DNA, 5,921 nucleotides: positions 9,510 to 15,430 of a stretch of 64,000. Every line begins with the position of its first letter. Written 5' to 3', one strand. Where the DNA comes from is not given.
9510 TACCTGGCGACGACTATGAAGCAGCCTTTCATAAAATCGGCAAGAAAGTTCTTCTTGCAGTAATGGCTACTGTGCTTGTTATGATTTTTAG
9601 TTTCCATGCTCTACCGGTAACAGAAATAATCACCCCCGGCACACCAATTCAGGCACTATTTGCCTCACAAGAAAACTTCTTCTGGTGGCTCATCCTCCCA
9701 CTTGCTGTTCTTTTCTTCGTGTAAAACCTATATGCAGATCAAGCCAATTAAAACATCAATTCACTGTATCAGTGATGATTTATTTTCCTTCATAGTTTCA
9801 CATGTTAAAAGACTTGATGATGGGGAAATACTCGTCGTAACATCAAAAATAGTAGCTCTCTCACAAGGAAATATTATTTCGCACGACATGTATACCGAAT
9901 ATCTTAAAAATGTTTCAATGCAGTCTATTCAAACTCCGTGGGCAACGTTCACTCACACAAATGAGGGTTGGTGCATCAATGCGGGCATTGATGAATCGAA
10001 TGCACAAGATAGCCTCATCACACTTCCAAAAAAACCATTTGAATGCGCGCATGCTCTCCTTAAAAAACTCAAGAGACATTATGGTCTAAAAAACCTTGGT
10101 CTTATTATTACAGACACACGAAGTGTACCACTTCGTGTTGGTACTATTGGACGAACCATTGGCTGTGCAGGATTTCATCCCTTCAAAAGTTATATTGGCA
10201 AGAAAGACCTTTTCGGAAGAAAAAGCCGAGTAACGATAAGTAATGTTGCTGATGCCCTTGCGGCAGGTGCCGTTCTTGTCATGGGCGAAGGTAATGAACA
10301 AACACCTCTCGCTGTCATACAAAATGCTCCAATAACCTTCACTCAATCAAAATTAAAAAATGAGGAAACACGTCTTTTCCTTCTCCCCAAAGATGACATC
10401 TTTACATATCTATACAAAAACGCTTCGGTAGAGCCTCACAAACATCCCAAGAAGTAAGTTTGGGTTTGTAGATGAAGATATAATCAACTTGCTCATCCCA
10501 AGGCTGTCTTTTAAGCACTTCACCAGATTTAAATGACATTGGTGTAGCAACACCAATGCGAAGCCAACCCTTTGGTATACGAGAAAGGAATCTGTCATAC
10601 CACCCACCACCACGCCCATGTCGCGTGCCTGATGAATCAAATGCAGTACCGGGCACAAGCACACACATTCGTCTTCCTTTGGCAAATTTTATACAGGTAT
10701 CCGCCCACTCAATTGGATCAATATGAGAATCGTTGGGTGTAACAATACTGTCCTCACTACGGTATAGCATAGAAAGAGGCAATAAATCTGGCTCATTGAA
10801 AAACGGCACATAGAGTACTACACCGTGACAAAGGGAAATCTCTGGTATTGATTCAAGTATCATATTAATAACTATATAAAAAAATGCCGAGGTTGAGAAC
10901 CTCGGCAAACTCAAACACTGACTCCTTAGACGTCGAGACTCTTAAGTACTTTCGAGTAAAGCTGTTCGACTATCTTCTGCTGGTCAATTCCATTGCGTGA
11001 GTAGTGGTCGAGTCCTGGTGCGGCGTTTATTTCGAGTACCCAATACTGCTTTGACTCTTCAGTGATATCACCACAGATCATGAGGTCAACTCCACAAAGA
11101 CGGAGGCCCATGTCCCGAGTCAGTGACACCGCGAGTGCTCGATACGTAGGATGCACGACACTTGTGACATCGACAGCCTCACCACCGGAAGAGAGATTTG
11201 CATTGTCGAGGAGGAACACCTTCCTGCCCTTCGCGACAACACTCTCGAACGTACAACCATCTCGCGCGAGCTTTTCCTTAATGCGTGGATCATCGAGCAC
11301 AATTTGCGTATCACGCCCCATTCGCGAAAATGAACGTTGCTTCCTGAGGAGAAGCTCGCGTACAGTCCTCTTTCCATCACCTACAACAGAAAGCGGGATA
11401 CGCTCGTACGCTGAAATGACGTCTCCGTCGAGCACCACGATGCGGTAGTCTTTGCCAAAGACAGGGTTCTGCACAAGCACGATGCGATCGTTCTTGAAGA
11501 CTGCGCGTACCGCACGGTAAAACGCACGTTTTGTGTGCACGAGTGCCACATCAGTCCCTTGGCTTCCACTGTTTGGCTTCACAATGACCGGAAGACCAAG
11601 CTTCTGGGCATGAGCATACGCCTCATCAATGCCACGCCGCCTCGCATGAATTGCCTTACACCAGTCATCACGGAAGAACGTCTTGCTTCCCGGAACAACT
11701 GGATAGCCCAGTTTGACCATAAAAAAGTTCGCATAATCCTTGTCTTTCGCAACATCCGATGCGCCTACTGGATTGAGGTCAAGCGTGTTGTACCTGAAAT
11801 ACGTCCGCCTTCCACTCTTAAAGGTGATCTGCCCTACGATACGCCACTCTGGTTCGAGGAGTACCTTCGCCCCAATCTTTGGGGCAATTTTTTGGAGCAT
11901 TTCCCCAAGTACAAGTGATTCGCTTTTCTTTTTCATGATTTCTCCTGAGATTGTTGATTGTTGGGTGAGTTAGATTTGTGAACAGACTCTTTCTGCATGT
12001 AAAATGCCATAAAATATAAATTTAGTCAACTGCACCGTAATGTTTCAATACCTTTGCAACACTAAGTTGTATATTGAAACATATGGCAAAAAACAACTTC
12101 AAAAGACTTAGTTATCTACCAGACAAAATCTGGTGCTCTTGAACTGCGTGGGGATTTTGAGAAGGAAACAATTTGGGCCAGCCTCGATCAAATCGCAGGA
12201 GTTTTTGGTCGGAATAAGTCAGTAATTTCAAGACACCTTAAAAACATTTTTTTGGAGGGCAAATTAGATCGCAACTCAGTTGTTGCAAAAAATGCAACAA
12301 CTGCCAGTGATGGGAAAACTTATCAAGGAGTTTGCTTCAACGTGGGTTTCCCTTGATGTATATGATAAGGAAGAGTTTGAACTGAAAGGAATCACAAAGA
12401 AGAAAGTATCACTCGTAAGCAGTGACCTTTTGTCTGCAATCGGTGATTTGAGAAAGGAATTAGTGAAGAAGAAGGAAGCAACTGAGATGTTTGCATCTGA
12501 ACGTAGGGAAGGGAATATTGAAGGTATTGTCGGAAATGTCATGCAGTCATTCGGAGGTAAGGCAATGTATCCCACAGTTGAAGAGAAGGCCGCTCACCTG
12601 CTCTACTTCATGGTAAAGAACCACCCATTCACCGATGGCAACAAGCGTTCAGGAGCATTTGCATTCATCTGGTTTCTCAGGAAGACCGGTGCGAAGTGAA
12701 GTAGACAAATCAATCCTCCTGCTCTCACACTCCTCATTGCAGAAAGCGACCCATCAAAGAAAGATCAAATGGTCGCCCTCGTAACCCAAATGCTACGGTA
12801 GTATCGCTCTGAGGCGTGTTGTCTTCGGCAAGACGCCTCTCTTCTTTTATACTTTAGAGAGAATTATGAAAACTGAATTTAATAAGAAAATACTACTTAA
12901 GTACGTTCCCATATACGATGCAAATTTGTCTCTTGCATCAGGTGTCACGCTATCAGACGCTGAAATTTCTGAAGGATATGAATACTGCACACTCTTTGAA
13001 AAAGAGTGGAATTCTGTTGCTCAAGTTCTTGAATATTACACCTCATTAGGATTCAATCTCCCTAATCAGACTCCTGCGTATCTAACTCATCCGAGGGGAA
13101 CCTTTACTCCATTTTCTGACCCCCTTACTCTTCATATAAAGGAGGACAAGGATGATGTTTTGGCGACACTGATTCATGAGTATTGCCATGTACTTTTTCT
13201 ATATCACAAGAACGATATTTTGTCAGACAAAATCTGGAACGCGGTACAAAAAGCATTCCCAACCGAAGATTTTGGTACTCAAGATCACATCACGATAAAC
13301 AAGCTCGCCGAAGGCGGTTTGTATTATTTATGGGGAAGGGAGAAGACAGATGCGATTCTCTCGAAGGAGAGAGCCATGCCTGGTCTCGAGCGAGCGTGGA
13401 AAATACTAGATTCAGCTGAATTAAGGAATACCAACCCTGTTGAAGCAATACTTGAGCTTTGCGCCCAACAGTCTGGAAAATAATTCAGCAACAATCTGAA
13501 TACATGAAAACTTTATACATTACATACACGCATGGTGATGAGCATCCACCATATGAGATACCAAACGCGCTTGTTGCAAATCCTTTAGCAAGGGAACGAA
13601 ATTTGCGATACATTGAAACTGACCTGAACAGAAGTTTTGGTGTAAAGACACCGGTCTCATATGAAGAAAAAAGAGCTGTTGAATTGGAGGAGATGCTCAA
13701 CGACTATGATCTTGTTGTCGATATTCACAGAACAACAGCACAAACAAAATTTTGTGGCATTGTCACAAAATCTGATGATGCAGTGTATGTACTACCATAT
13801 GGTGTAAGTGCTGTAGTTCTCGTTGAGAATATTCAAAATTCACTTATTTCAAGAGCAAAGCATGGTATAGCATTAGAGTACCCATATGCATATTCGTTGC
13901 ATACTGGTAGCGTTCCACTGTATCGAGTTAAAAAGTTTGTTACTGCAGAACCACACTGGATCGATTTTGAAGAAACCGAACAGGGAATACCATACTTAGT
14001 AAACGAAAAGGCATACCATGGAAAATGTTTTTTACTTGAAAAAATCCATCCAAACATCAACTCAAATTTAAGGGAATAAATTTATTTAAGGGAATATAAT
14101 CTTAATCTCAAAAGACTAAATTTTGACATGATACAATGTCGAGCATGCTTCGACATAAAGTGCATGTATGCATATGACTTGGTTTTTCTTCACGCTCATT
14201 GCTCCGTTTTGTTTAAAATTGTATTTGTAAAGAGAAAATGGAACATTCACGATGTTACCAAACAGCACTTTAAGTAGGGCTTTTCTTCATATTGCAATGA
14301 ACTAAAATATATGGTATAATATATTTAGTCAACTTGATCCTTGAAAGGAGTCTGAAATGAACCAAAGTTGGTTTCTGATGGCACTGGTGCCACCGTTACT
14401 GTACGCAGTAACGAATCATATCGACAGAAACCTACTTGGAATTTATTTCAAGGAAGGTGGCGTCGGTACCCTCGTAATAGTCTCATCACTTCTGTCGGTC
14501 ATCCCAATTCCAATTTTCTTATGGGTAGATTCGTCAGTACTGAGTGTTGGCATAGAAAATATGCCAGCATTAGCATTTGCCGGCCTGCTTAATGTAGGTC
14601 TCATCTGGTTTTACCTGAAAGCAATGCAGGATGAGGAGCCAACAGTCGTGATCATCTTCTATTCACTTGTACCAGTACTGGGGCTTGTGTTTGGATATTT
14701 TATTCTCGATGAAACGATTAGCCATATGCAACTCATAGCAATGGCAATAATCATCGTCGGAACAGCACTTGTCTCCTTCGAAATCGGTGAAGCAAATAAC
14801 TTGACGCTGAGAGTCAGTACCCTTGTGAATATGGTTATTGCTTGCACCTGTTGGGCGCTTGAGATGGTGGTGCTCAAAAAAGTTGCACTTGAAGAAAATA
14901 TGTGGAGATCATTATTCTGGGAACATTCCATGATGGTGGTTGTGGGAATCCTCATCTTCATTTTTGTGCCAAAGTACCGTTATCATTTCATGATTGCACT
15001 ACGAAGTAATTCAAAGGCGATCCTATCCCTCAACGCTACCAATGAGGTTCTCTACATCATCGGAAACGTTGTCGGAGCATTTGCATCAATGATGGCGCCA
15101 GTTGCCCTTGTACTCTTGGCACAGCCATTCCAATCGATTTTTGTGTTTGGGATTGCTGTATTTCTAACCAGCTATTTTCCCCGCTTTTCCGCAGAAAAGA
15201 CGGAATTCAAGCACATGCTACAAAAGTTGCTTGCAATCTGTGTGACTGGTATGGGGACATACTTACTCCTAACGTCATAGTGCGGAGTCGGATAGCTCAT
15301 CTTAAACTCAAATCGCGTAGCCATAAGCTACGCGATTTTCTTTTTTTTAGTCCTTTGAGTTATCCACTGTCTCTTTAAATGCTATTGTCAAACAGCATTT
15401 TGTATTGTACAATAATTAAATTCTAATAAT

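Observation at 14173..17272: Split MprF-like module: stand-alone aminoacyl-tRNA-dependent transferase domain flanked by two paralogous DMT permeases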

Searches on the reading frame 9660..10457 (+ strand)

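Call 58: search_protein_families(library=pfam, proteins=[window:9660-10457:+], max_evalue=1)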
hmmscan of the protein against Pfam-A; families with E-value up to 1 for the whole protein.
window:9660-10457:+ (265 aa): 2 families
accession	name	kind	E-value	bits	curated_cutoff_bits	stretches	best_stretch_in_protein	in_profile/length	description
PF01996.21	F420_ligase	-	2.4e-40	138.8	25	1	37-222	9-218/218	F420-0:Gamma-glutamyl ligase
PF19924.4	DUF6387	-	0.17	11.8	28.9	1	31-102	75-138/258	Family of unknown function (DUF6387)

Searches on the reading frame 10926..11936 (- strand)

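Call 4: search_protein_families(library=ncbifam, proteins=[window:10926-11936:-], max_evalue=0.01)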
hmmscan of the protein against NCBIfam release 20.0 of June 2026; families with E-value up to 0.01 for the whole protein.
window:10926-11936:- (336 aa): 33 families (the best 25 are shown)
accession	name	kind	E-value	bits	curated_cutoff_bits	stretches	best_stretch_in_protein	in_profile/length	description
TIGR02068.2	cya_phycin_syn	equivalog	3.3e-48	164.3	850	1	103-327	237-471/862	cyanophycin synthetase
NF010623.0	PRK14016.1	subfamily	6.3e-48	163.6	877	1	59-310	208-450/871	cyanophycin synthetase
NF002688.0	PRK02471.1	equivalog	1.7e-41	142.4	425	1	115-325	526-746/756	bifunctional glutamate--cysteine ligase GshA/glutathione synthetase GshB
TIGR03103.1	trio_acet_GNAT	equivalog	3.2e-30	105.2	569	1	116-312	333-527/547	N-acetylglutaminylglutamine synthetase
TIGR01435.1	glu_cys_lig_rel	equivalog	1.6e-25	89.5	656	1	118-309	508-697/719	bifunctional glutamate--cysteine ligase/glutathione synthetase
TIGR00768.1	rimK_fam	subfamily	5e-15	55.6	143.4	2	55-180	77-194/276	RimK family alpha-L-glutamate ligase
NF002378.0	PRK01372.1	subfamily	1.5e-11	43.6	243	1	59-176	94-196/305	D-alanine--D-alanine ligase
NF040720.1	MptN_Meth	equivalog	2.1e-11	43.5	350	2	43-180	70-206/291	tetrahydromethanopterin:alpha-L-glutamate ligase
TIGR02144.1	LysX_arch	equivalog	5.6e-10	38.8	275.6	1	104-180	112-194/281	lysine biosynthesis protein LysX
NF007764.0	PRK10446.1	equivalog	1.8e-08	34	331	1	246-314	212-272/300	30S ribosomal protein S6--L-glutamate ligase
TIGR01205.1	D_ala_D_alaTIGR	subfamily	4e-08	32.6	245.65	1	59-179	100-212/318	D-alanine--D-alanine ligase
NF002528.0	PRK01966.1-4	subfamily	2.5e-07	29.8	262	1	57-172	133-243/366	D-alanine--D-alanine ligase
NF011170.0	PRK14572.1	equivalog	3e-07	29.9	489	1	57-183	122-240/351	D-alanyl-alanine synthetase A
TIGR04443.1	F420_CofF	equivalog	7.1e-07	28.5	300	0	287-326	238-277/283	coenzyme gamma-F420-2:alpha-L-glutamate ligase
NF002525.0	PRK01966.1-1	equivalog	1.8e-06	27.1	457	1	99-172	165-237/364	D-alanine--D-alanine ligase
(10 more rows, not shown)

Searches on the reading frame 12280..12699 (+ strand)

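Call 3: search_protein_families(library=pfam, proteins=[window:12280-12699:+], max_evalue=0.01)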
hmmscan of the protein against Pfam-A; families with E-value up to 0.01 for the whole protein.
window:12280-12699:+ (139 aa): 1 family
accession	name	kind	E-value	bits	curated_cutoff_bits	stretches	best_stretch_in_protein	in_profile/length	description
PF02661.23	Fic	-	1e-12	49.1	24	1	59-133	12-93/93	Fic/DOC family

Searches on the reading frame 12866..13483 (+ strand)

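Call 3: search_protein_families(library=pfam, proteins=[window:12866-13483:+], max_evalue=0.01)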
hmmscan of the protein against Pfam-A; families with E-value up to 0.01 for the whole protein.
window:12866-13483:+ (205 aa): 0 families

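Call 4: search_protein_families(library=ncbifam, proteins=[window:12866-13483:+], max_evalue=0.01)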
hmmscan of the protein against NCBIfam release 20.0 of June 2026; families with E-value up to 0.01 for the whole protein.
window:12866-13483:+ (205 aa): 0 families

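Call 58: search_protein_families(library=pfam, proteins=[window:12866-13483:+], max_evalue=1)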
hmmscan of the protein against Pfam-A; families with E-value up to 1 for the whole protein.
window:12866-13483:+ (205 aa): 2 families
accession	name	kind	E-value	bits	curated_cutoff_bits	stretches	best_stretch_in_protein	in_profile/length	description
PF10263.15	SprT-like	-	0.014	15.7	25.6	1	93-125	56-89/108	SprT-like family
PF20573.4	DUF6782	-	0.25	11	27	1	75-109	67-101/241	Putative metallopeptidase family (DUF6782)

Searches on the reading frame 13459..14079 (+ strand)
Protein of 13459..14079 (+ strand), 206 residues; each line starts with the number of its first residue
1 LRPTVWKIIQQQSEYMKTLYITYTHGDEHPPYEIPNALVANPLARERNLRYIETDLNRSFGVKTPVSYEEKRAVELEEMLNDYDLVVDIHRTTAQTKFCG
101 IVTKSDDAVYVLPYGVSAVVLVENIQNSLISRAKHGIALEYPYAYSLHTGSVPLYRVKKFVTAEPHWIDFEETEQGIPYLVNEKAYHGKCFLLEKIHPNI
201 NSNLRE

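Call 3: search_protein_families(library=pfam, proteins=[window:13459-14079:+], max_evalue=0.01)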
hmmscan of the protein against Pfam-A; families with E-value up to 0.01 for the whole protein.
window:13459-14079:+ (206 aa): 1 family
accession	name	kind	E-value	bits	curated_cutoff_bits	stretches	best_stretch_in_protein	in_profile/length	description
PF24827.1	AstE_AspA_cat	-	6.7e-10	39.3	25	1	38-103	42-117/192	Succinylglutamate desuccinylase/Aspartoacylase catalytic domain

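Call 4: search_protein_families(library=ncbifam, proteins=[window:13459-14079:+], max_evalue=0.01)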
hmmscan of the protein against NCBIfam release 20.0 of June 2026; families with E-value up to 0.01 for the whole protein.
window:13459-14079:+ (206 aa): 3 families
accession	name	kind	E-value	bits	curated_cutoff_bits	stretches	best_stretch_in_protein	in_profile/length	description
NF002601.0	PRK02259.1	equivalog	3.5e-17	62.5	180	1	37-112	43-128/293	aspartoacylase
TIGR03242.1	arg_catab_astE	equivalog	0.00021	20.7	305.65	1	39-83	83-130/319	succinylglutamate desuccinylase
NF003706.0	PRK05324.1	subfamily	0.00025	20.2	170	1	38-83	90-138/336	succinylglutamate desuccinylase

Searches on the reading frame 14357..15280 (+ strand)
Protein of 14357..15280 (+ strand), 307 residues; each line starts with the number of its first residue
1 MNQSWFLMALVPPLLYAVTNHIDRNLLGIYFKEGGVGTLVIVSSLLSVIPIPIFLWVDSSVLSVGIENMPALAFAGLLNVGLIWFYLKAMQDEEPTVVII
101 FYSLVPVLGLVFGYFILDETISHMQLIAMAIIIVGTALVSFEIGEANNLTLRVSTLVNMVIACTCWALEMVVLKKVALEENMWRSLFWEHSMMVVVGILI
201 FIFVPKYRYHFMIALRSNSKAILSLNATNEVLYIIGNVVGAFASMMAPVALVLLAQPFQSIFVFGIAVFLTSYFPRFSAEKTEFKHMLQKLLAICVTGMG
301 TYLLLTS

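Call 3: search_protein_families(library=pfam, proteins=[window:14357-15280:+], max_evalue=0.01)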
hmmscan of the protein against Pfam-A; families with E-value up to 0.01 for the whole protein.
window:14357-15280:+ (307 aa): 1 family
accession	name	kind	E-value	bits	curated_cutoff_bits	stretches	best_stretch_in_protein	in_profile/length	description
PF00892.27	EamA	-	4.2e-14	53.4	28.2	1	7-140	5-134/135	EamA-like transporter family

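Call 4: search_protein_families(library=ncbifam, proteins=[window:14357-15280:+], max_evalue=0.01)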
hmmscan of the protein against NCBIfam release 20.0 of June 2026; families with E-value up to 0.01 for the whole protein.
window:14357-15280:+ (307 aa): 1 family
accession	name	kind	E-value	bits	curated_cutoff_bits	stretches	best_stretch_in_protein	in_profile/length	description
TIGR00950.1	2A78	equivalog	2.2e-08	33.8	230.2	1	64-203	41-177/264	carboxylate/amino acid/amine transporter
